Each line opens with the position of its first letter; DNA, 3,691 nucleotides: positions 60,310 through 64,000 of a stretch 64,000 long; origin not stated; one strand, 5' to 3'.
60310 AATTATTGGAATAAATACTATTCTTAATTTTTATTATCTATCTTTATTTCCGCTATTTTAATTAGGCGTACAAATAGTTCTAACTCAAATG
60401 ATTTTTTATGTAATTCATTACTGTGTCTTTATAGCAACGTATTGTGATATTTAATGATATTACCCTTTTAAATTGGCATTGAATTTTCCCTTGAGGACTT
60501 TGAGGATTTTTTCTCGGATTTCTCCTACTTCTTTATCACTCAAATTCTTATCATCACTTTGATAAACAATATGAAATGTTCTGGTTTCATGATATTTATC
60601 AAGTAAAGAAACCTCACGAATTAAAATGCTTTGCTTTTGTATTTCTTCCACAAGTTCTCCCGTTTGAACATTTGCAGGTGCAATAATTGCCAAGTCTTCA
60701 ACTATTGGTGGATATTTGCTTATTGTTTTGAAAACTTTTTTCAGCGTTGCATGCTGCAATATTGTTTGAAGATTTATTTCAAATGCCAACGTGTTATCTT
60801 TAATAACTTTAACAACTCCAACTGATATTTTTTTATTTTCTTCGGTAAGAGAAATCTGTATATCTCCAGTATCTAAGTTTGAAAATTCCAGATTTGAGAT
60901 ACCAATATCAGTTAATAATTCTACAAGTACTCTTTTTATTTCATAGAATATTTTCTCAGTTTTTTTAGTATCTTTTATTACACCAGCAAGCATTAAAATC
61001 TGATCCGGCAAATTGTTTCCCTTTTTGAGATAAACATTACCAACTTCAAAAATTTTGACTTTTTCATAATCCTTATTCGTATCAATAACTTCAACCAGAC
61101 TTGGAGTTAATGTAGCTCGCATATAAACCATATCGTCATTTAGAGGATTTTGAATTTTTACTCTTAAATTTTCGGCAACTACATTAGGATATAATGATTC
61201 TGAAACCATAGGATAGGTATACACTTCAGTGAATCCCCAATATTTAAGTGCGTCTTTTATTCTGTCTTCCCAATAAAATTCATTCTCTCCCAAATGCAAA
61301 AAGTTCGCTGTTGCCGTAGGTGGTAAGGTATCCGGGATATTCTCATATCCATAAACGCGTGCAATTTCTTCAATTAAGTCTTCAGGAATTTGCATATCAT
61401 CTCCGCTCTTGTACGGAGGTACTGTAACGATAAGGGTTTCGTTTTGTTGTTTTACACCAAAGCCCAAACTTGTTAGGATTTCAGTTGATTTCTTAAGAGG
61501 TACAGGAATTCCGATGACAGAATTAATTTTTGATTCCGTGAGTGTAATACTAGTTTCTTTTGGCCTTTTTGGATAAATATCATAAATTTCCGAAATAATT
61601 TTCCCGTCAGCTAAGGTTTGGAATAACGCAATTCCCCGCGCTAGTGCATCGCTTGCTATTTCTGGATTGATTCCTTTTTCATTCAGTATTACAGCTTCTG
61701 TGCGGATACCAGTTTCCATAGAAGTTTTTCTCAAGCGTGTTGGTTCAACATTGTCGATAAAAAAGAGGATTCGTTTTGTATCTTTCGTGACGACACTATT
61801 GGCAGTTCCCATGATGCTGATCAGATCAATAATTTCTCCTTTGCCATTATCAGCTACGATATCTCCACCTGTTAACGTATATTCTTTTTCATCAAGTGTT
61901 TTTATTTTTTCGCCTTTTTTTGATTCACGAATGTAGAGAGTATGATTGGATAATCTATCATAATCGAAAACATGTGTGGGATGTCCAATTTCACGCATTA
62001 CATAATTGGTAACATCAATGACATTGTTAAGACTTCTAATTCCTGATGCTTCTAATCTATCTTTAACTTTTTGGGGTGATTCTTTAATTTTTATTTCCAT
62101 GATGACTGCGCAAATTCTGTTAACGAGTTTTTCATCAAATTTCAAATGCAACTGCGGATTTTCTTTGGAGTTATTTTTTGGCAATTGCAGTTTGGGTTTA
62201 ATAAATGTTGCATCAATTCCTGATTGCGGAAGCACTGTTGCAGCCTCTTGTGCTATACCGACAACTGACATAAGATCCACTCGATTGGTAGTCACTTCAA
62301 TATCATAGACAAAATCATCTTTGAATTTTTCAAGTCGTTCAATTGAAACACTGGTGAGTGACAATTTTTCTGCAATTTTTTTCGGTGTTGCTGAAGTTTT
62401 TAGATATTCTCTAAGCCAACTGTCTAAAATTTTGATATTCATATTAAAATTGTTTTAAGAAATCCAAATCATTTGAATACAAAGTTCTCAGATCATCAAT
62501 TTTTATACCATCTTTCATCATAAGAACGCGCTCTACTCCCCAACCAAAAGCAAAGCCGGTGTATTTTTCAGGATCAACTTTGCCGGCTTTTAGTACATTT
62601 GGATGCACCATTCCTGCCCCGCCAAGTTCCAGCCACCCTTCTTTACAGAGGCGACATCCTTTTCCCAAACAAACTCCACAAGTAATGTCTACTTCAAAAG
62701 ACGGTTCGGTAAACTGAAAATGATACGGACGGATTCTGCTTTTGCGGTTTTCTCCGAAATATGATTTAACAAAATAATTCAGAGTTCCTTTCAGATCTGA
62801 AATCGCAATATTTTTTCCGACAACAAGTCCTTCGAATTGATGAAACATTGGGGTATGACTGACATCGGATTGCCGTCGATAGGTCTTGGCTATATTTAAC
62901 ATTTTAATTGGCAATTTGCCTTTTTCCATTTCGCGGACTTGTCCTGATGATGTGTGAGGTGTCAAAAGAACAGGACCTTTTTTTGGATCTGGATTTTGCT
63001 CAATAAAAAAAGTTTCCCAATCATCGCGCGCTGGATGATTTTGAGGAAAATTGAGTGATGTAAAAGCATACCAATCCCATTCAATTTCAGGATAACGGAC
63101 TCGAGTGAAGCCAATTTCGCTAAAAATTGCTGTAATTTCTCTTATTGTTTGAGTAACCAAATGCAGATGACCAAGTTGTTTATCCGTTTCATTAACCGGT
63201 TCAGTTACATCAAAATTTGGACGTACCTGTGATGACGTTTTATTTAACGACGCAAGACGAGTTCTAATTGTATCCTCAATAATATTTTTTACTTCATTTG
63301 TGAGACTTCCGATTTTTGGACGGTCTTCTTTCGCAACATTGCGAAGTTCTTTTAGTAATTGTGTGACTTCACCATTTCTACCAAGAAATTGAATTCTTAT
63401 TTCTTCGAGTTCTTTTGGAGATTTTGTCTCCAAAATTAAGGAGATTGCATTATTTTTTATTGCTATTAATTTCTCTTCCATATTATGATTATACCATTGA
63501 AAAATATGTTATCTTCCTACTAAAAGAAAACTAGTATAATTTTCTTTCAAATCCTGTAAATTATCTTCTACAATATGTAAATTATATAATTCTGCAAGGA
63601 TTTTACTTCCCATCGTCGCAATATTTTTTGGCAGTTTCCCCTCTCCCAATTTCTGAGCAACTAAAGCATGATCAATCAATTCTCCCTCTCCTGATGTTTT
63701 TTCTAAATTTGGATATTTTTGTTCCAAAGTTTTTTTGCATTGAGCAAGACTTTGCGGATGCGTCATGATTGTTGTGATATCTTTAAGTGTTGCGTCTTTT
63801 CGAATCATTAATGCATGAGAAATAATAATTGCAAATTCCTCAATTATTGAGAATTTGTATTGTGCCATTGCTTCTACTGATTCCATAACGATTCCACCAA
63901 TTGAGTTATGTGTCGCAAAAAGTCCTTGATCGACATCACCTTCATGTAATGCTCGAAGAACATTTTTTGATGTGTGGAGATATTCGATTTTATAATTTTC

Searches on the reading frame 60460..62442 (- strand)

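Call 60: search_protein_families(library=pfam, proteins=[window:60460-62442:-], max_evalue=0.01)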
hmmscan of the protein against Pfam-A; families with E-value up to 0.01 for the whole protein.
window:60460-62442:- (660 aa): 4 families
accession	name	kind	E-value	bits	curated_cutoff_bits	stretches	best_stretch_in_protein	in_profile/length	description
PF03483.22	B3_4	-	1.5e-46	158.7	29.3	1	111-278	7-173/174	B3/4 domain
PF17759.6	tRNA_synthFbeta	-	1.3e-26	93.9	22.4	1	369-522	1-166/214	Phenylalanyl tRNA synthetase beta chain CLM domain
PF03484.21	B5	-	1.1e-20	74.1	28.6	1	299-366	1-67/67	tRNA synthetase B5 domain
PF03147.19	FDX-ACB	-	9.5e-15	55.3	31.1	1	575-659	1-94/94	Ferredoxin-fold anticodon binding domain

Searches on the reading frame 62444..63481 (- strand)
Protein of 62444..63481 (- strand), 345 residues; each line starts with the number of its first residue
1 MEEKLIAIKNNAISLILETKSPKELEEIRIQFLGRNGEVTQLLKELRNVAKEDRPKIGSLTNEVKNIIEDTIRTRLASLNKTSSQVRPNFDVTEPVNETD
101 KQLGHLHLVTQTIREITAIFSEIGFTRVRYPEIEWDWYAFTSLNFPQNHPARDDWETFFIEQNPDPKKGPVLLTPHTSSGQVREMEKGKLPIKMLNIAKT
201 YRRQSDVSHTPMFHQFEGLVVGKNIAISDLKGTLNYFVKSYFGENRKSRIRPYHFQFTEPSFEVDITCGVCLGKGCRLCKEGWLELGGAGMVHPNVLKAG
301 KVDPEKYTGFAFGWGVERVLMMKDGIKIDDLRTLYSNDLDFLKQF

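Call 60: search_protein_families(library=pfam, proteins=[window:62444-63481:-], max_evalue=0.01)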
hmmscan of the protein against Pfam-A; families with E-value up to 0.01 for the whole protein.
window:62444-63481:- (345 aa): 2 families
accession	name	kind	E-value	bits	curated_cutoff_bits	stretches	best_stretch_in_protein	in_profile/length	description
PF01409.25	tRNA-synt_2d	-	3.3e-79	266.3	19.8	1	91-345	3-246/246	tRNA synthetases class II core domain (F)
PF02912.23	Phe_tRNA-synt_N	-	1.6e-19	70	22.3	1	21-82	2-63/69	Aminoacyl tRNA synthetase class II, N-terminal domain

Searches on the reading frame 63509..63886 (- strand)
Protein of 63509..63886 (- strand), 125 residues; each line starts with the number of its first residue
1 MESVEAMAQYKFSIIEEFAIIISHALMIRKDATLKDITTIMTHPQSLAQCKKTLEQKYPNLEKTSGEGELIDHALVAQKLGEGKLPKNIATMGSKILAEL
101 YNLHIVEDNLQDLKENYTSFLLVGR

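Call 60: search_protein_families(library=pfam, proteins=[window:63509-63886:-], max_evalue=0.01)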
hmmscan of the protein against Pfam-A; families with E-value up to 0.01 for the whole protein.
window:63509-63886:- (125 aa): 1 family
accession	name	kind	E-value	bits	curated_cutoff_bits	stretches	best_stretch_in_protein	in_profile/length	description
PF00800.23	PDT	-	6.7e-24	85.1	25.2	1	3-125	61-178/181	Prephenate dehydratase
